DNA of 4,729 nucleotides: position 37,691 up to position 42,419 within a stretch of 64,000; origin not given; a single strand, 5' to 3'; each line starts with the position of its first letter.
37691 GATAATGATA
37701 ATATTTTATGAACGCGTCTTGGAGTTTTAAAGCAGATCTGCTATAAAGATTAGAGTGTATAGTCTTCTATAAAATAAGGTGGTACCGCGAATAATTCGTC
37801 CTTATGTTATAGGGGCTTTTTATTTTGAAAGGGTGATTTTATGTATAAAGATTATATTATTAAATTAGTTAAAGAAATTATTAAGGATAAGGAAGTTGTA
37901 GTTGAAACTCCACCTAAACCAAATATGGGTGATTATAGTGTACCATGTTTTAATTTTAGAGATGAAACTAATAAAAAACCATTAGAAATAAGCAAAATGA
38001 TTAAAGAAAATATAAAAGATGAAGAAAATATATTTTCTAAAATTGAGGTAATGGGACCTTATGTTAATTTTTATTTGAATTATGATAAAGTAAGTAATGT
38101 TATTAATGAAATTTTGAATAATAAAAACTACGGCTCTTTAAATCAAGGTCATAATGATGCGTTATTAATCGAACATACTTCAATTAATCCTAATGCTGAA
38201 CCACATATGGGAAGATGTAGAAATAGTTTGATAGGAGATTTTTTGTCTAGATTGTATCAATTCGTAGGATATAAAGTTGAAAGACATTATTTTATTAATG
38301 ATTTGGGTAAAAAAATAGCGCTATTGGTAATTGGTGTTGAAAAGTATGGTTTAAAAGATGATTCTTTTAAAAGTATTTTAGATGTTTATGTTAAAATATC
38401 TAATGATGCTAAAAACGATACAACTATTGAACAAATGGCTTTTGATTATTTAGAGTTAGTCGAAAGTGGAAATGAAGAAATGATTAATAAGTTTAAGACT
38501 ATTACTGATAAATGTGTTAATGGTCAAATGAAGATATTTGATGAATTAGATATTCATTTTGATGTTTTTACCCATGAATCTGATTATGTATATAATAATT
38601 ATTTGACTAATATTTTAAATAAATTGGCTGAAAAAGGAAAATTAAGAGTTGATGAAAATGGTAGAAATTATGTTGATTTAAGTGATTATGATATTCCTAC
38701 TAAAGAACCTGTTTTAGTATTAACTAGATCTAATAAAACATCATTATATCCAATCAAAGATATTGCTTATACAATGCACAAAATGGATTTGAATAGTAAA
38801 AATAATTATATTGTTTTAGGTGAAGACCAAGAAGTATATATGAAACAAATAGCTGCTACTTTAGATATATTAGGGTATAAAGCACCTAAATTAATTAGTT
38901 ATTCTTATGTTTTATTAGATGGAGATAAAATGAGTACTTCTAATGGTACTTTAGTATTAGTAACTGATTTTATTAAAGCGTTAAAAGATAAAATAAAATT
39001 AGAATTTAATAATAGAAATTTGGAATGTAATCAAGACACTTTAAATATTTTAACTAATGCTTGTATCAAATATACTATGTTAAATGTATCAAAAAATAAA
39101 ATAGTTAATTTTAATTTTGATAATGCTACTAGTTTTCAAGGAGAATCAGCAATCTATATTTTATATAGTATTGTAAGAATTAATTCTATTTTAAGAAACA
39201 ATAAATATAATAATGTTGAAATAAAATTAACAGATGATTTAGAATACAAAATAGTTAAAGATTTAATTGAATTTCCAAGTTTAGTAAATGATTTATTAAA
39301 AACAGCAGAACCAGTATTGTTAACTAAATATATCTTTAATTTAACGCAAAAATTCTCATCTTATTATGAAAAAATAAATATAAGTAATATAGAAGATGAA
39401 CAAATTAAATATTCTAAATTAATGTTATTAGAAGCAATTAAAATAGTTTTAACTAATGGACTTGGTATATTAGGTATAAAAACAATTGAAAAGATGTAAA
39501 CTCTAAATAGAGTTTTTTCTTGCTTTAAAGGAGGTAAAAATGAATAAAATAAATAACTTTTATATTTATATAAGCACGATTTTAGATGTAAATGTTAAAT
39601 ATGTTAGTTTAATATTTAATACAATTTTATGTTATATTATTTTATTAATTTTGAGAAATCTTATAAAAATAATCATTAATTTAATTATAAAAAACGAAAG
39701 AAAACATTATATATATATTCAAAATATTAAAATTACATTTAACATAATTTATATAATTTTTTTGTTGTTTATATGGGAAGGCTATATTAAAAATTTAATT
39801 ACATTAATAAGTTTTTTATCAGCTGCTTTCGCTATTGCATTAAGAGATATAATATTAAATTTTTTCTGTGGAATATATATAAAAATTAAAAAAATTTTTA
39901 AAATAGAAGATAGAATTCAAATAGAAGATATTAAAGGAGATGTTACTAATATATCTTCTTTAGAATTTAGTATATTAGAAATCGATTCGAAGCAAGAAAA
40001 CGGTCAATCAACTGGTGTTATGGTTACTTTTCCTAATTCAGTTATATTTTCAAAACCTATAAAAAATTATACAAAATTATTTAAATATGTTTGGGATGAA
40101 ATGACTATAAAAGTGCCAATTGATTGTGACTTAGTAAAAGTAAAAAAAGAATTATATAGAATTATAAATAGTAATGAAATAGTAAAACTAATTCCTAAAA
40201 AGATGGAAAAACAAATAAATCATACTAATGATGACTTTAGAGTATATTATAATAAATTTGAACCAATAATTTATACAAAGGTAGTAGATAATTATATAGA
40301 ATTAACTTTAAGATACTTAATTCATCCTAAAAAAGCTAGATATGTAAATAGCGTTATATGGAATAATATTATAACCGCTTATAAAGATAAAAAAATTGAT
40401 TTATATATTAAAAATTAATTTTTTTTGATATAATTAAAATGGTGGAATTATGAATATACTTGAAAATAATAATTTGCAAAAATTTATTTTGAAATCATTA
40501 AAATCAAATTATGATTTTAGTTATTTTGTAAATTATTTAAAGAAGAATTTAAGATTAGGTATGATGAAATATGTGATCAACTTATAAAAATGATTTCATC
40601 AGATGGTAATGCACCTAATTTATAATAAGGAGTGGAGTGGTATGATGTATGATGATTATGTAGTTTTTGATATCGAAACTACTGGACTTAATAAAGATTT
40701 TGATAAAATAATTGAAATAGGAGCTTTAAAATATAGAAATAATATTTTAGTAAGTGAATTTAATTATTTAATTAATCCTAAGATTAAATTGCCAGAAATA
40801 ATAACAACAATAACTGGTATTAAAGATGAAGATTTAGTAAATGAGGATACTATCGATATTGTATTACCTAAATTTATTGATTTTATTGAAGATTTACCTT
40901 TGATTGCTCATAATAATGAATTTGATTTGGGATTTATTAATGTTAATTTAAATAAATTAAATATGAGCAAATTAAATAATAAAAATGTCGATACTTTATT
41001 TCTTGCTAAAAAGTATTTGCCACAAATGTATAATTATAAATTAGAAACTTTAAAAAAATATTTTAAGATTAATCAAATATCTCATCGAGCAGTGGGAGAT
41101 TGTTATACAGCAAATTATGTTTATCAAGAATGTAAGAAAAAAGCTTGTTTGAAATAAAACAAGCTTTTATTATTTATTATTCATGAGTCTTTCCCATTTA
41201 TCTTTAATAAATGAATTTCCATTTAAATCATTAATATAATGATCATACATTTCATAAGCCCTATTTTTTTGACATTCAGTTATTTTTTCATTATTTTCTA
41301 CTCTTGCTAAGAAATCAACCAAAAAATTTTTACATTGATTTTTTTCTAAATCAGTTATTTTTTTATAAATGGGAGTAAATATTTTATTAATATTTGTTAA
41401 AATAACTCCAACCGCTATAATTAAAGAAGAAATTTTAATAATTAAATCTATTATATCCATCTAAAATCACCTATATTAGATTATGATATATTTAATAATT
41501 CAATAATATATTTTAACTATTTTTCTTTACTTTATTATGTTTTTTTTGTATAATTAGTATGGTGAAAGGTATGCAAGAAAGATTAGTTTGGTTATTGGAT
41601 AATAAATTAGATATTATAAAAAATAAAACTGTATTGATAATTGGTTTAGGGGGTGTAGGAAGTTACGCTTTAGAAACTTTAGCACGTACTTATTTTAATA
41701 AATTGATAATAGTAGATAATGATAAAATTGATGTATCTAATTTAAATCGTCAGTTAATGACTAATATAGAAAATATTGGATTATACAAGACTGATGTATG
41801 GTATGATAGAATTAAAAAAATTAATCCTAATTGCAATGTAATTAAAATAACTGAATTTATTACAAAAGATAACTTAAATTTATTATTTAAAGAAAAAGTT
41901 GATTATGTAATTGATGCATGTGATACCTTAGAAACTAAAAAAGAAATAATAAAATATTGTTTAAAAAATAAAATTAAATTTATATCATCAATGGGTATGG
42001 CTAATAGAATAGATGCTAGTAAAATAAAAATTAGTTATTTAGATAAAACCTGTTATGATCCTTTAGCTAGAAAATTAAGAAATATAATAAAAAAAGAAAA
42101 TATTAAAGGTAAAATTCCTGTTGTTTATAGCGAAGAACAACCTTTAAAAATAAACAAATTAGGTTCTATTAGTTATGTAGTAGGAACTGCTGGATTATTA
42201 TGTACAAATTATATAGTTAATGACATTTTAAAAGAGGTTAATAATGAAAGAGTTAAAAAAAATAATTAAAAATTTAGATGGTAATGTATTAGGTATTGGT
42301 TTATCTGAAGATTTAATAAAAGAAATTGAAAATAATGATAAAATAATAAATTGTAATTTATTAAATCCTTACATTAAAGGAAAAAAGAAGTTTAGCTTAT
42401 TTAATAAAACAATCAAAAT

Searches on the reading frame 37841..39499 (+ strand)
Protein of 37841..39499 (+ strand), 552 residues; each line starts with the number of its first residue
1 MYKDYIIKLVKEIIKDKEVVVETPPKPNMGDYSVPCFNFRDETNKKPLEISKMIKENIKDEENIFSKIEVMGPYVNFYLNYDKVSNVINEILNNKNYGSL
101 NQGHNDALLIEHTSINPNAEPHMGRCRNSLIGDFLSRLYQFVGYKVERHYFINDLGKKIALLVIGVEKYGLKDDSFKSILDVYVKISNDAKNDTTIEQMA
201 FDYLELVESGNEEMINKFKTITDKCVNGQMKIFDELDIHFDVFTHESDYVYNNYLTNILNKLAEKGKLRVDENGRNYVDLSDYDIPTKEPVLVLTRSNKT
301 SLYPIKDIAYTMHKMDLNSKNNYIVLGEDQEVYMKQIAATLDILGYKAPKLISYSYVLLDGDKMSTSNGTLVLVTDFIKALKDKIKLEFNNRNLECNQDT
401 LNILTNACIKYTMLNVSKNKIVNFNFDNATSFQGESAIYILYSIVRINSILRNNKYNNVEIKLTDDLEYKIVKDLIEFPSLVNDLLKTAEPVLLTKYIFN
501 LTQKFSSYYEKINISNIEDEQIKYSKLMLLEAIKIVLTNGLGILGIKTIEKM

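Call 80: search_protein_families(library=pfam, proteins=[window:37841-39499:+], max_evalue=0.00001)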
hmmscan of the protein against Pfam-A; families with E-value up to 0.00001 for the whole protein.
window:37841-39499:+ (552 aa): 4 families
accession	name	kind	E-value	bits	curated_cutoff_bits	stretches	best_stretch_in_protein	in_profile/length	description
PF00750.26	tRNA-synt_1d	-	5.8e-38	131.2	23.3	1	88-427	2-348/349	tRNA synthetases class I (R), catalytic domain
PF05746.21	DALR_1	-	1.5e-24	86.8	22.3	1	440-552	1-117/117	DALR anticodon binding domain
PF03485.21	Arg_tRNA_synt_N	-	1.6e-15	57.9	21.5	1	5-79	6-85/85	Arginyl tRNA synthetase N terminal domain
PF09334.17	tRNA-synt_1g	-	1.7e-07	30.8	20.1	0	344-382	307-346/391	tRNA synthetases class I (M)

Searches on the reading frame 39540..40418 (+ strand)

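Call 80: search_protein_families(library=pfam, proteins=[window:39540-40418:+], max_evalue=0.00001)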
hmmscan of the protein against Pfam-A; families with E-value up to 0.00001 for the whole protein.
window:39540-40418:+ (292 aa): 1 family
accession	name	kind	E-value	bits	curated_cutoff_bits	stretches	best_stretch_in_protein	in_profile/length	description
PF00924.24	MS_channel_2nd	-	4.2e-10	40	20.2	1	103-179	1-68/68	Mechanosensitive ion channel, beta-domain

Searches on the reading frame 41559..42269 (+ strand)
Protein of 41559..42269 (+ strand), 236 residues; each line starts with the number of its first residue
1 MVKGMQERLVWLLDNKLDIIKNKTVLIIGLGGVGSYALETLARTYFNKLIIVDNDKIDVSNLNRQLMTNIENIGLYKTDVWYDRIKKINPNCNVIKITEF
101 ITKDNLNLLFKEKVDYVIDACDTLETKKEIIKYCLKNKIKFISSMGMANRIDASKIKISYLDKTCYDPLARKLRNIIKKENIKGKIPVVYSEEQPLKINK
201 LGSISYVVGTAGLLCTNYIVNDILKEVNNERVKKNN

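Call 80: search_protein_families(library=pfam, proteins=[window:41559-42269:+], max_evalue=0.00001)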
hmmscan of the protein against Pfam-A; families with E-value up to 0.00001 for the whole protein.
window:41559-42269:+ (236 aa): 2 families
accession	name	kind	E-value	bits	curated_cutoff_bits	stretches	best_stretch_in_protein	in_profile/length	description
PF00899.27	ThiF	-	2.2e-39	135.5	28.1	1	16-225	14-204/238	ThiF family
PF03435.24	Sacchrp_dh_NADP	-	1.2e-06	29.3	25.1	1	25-143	1-97/129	Saccharopine dehydrogenase NADP binding domain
